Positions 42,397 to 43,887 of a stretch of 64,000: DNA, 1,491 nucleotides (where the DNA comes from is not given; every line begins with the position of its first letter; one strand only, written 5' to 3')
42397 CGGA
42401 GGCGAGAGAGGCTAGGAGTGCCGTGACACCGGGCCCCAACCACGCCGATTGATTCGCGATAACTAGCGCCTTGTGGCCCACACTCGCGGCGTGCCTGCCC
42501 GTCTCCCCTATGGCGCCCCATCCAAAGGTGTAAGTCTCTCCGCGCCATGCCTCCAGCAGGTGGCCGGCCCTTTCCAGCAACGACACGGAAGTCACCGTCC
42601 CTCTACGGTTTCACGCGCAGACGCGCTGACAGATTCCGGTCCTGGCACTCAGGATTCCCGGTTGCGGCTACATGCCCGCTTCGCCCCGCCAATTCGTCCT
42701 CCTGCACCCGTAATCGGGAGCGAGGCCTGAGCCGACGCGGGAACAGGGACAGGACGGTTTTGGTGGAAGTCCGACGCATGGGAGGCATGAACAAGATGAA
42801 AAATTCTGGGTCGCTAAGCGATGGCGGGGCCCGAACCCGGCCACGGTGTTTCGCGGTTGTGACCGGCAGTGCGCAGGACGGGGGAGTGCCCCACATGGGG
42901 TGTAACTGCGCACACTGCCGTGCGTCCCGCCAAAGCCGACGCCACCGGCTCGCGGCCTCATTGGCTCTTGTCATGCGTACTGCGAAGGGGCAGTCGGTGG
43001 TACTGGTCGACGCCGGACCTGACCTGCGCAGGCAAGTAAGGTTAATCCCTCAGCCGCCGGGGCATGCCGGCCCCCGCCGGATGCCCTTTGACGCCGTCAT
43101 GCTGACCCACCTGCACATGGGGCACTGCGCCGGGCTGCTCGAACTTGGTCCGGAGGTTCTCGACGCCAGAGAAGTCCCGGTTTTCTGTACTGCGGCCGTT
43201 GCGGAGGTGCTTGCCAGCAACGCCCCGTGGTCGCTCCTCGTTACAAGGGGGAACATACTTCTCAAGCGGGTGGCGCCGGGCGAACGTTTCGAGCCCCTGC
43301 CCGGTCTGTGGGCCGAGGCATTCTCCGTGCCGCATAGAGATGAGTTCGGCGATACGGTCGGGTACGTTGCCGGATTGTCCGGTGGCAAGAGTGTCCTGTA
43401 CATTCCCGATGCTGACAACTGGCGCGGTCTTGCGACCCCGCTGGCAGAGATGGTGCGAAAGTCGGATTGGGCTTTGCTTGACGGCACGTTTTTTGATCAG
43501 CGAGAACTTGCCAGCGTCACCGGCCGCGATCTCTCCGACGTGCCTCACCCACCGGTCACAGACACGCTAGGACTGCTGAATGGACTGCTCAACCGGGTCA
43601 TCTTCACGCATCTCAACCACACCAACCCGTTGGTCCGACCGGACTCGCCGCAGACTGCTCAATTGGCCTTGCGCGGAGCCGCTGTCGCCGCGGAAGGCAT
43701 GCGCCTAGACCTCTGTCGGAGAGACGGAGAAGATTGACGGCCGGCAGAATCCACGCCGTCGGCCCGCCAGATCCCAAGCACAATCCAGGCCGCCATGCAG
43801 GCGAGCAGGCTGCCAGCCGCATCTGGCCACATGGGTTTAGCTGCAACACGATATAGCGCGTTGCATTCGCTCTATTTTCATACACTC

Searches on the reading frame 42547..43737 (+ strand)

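Call 34: search_protein_families(library=pfam, proteins=[window:42547-43737:+], max_evalue=0.0001)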
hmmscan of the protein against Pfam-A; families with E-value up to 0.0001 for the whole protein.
window:42547-43737:+ (396 aa): 2 families
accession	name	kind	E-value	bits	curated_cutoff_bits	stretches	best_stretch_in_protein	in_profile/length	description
PF12706.13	Lactamase_B_2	-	2.8e-25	89.6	27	1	152-347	3-190/200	Beta-lactamase superfamily domain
PF00753.33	Lactamase_B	-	4.3e-08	33.8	22.7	1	141-271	9-97/196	Metallo-beta-lactamase superfamily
